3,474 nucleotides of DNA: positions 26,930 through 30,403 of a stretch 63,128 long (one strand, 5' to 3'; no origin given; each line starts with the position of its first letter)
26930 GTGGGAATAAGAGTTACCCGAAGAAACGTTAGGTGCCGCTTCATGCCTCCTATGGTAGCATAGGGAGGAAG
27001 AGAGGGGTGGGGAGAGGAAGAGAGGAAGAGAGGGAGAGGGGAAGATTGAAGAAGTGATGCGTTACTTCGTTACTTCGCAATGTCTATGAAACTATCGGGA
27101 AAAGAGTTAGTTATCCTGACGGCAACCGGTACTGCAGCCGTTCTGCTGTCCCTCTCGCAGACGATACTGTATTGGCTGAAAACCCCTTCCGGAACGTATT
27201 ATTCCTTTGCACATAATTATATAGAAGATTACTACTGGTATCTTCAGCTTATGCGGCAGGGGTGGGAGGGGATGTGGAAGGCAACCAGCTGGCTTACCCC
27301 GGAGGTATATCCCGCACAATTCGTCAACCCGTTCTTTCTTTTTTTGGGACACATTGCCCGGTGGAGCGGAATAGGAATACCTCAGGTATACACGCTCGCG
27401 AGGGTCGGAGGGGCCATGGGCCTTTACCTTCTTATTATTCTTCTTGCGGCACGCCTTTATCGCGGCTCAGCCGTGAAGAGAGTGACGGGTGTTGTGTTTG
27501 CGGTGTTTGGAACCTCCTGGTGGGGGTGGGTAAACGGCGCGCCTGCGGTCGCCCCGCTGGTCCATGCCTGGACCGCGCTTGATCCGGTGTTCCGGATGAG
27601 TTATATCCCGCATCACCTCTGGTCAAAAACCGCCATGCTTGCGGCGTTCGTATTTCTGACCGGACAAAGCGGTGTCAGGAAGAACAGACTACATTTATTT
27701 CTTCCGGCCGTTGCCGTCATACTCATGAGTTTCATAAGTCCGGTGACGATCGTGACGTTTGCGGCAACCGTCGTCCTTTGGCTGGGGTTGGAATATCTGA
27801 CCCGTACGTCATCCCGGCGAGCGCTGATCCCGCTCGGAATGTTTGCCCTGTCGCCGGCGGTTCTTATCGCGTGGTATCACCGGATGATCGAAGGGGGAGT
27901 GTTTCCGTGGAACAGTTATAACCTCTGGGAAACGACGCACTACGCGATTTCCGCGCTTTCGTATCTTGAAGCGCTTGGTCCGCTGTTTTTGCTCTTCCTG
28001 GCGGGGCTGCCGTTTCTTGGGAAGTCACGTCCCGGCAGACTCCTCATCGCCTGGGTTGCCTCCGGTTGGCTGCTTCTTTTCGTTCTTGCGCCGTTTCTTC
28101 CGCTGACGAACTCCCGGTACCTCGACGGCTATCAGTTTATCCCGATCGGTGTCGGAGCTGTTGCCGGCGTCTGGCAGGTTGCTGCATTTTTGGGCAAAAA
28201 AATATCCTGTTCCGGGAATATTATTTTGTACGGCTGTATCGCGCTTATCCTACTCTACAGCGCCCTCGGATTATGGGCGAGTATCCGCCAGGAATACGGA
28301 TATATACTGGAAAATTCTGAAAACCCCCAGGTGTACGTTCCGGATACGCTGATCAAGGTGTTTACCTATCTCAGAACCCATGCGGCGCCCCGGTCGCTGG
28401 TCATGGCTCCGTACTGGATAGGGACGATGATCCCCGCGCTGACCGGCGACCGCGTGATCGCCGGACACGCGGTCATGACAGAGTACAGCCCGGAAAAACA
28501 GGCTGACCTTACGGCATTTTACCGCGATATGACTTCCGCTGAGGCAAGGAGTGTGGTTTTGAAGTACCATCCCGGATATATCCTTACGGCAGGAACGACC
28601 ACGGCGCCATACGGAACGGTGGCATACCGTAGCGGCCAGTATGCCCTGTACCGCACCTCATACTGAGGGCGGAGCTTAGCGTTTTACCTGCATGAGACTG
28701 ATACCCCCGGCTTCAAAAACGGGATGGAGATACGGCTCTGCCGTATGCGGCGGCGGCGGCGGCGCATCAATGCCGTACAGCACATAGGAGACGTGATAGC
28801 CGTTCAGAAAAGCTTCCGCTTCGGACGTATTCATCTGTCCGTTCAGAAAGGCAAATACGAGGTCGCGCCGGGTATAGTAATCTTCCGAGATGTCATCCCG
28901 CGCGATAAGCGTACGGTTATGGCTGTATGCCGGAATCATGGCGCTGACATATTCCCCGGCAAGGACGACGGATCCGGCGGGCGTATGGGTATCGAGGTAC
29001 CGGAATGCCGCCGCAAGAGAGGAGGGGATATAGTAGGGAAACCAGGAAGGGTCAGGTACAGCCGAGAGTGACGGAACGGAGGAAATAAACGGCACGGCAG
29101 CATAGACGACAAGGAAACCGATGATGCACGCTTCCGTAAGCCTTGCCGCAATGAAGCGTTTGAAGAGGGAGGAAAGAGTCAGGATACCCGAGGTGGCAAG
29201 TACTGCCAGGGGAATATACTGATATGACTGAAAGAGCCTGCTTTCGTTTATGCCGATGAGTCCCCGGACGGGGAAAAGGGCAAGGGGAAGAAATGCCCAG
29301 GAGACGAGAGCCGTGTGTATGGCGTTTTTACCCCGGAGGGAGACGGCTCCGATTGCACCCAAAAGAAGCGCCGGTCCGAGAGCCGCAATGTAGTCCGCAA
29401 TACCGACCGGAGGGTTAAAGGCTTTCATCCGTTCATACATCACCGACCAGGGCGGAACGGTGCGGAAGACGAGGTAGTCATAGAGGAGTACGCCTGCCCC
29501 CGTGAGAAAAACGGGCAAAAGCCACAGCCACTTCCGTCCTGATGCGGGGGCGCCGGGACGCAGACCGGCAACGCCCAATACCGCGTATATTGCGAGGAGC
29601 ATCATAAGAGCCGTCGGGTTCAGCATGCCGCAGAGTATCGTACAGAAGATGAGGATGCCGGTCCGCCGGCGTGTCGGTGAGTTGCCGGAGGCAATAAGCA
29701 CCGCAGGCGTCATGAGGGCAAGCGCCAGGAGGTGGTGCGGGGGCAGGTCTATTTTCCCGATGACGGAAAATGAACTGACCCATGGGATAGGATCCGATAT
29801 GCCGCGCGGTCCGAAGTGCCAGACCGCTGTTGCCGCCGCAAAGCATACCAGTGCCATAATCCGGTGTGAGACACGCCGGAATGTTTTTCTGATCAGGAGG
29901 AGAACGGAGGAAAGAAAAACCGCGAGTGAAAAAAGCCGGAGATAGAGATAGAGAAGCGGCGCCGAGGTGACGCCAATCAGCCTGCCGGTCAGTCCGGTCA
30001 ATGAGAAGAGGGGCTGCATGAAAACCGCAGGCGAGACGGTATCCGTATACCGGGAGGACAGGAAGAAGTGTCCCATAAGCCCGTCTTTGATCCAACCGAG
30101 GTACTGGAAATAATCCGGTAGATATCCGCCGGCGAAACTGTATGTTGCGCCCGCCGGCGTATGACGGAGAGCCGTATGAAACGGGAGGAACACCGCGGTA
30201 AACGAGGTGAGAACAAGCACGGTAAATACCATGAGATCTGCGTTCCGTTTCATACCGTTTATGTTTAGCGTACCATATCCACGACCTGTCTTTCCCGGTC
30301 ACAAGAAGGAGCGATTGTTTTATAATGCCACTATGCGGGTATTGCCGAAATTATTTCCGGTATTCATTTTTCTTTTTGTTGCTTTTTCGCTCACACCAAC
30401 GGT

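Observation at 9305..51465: Exceptional concentration of GT-C-like polytopic membrane proteins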

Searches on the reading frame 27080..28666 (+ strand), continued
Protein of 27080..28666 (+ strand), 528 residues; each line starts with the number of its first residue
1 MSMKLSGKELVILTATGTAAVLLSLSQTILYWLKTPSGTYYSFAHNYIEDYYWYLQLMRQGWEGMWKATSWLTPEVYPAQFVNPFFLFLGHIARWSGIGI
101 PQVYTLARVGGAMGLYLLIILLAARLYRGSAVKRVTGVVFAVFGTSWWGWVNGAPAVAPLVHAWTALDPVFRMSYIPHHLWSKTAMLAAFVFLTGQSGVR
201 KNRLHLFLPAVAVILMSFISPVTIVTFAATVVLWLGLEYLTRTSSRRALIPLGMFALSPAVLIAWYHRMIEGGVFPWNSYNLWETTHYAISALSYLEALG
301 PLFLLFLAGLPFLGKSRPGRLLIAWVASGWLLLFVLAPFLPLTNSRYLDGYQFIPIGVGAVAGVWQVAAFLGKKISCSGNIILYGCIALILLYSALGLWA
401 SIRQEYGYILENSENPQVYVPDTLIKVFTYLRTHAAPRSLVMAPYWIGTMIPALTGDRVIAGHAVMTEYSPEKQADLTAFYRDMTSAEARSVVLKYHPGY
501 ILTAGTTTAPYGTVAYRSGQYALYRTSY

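Call 63: search_protein_families(library=pfam, proteins=[P0341, P0337, L004:6874-8007:-, L002:14628-15662:+, L010:14757-16748:+, L010:3381-4592:-, L016:20339-21505:-, L002:3622-4737:-], max_evalue=1)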
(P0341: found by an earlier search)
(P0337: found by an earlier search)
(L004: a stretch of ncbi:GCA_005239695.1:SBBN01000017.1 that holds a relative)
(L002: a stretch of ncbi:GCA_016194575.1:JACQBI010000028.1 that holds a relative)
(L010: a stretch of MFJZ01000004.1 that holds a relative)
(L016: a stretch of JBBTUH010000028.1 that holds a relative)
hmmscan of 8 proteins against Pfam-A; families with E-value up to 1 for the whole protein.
P0341 (637 aa): 13 families
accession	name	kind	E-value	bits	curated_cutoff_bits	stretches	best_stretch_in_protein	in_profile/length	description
PF13414.12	TPR_11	-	3.9e-12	46.1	26.8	2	557-585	11-39/42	TPR repeat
PF13431.12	TPR_17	-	1.5e-07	31.6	24.4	1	563-593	2-32/34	Tetratricopeptide repeat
PF04781.17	DUF627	-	2e-05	24.9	27.6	1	527-602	30-105/108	Protein of unknown function (DUF627)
PF14559.12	TPR_19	-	2.3e-05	25.1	25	1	557-606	8-57/68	Tetratricopeptide repeat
PF13176.12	TPR_7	-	0.0011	19.3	27.9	1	576-606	1-31/36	Tetratricopeptide repeat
PF13432.12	TPR_16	-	0.0018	19.1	32.7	1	558-601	15-58/65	Tetratricopeptide repeat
PF23914.1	TPR_CcmH_CycH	-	0.0029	17.9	42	1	485-609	45-156/158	Cytochrome c-type biogenesis protein H TPR domain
PF13181.12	TPR_8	-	0.0069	16.9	25.7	1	576-603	3-30/34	Tetratricopeptide repeat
PF07719.23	TPR_2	-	0.012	16.1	27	1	574-604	1-31/34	Tetratricopeptide repeat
PF13371.12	TPR_9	-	0.035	14.6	35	0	558-616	13-70/73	Tetratricopeptide repeat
PF14561.12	TPR_20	-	0.06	14.1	25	1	557-607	5-55/90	Tetratricopeptide repeat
PF13428.12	TPR_14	-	0.081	14.1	23.5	0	574-606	1-33/44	Tetratricopeptide repeat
PF02833.19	DHHA2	-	0.21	12.4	27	1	406-460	2-53/126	DHHA2 domain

P0337 (594 aa): 1 family
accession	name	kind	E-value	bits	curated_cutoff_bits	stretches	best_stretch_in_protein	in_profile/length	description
PF08305.17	NPCBM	-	5.5e-30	104.6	23.9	1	493-592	37-136/137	NPCBM/NEW2 domain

L004:6874-8007:- (377 aa): 0 families

L002:14628-15662:+ (344 aa): 3 families
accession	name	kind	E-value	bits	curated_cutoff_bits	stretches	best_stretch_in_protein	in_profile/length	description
PF19845.4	DUF6320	-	0.00014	22.2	29.9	1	81-180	14-112/186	Family of unknown function (DUF6320)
PF11298.13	DUF3099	-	0.019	15.5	23.2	1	124-178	12-64/72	Protein of unknown function (DUF3099)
PF07698.17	7TM-7TMR_HD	-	0.031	14.7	29.4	1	110-193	6-88/190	7TM receptor with intracellular HD hydrolase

L010:14757-16748:+ (663 aa): 0 families

L010:3381-4592:- (403 aa): 2 families
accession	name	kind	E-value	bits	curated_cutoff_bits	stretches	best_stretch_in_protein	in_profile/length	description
PF04922.18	DIE2_ALG10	-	4.1e-25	89.3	27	2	30-185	4-171/391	DIE2/ALG10 family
PF06522.17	B12D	-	0.41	10.5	21.5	1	1-27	1-27/54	NADH-ubiquinone reductase complex 1 MLRQ subunit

L016:20339-21505:- (388 aa): 0 families

L002:3622-4737:- (371 aa): 1 family
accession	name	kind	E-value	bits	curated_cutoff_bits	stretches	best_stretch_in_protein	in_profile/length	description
PF04922.18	DIE2_ALG10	-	3.1e-23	83.1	27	2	27-178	4-168/391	DIE2/ALG10 family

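Call 80: list_cluster_members(proteins=[P0046, P0060, P0075, P0090, P0105, P0120, P0135, P0150, P0165, P0179])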
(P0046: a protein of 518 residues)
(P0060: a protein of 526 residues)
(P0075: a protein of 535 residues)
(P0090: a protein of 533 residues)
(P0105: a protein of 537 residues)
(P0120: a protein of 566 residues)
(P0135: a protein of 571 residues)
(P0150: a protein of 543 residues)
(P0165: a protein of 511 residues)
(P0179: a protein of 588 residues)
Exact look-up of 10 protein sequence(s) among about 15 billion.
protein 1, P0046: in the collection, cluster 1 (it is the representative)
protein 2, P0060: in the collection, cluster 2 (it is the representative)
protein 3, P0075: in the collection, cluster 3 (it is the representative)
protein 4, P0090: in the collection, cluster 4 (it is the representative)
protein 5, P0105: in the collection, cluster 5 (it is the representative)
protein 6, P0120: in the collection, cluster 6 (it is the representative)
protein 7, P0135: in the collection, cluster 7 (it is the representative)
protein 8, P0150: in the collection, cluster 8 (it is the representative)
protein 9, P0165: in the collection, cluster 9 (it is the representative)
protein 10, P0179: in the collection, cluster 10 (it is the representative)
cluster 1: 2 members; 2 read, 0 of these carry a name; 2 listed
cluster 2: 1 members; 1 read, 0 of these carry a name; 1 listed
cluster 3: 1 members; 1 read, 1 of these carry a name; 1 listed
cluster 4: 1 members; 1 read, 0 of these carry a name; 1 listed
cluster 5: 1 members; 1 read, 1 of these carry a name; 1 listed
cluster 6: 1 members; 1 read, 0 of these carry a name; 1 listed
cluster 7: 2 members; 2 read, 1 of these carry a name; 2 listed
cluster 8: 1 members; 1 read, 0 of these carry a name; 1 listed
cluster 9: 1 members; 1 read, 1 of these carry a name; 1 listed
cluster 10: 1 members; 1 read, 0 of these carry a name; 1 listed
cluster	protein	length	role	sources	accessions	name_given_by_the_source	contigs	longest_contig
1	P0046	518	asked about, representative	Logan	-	-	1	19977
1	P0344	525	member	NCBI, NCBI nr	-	-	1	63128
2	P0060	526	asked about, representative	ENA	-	-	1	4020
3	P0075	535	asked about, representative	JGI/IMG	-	hypothetical protein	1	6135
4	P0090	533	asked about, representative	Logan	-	-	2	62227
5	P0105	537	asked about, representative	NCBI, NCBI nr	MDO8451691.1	MAG: hypothetical protein Q7S76_02370 [bacterium] | hypothetical protein [bacterium]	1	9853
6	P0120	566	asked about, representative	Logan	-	-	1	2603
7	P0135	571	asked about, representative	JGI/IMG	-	hypothetical protein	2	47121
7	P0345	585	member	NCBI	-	-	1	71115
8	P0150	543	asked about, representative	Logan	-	-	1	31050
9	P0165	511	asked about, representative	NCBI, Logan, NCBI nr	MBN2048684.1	MAG: hypothetical protein JW750_12635 [Anaerolineaceae bacterium] | hypothetical protein [Anaerolineaceae bacterium]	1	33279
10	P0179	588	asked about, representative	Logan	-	-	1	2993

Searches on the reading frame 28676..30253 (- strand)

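Call 4: search_protein_families(library=pfam, proteins=[window:28676-30253:-], max_evalue=0.01)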
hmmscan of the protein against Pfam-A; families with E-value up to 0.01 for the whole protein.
window:28676-30253:- (525 aa): 0 families

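Call 10: search_protein_families(library=ncbifam, proteins=[window:28676-30253:-], max_evalue=0.1)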
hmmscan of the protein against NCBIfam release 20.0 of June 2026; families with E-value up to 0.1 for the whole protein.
window:28676-30253:- (525 aa): 0 families

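Call 15: search_protein_families(library=pfam, proteins=[window:28676-30253:-], max_evalue=10)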
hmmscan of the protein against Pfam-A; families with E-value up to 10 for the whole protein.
window:28676-30253:- (525 aa): 2 families
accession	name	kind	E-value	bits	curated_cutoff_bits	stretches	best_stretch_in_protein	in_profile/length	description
PF13179.11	DUF4006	-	1.5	9.2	22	0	81-95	6-20/64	Family of unknown function (DUF4006)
PF13396.11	PLDc_N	-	3.7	8.1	23.3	1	220-258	2-37/42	Phospholipase_D-nuclease N-terminal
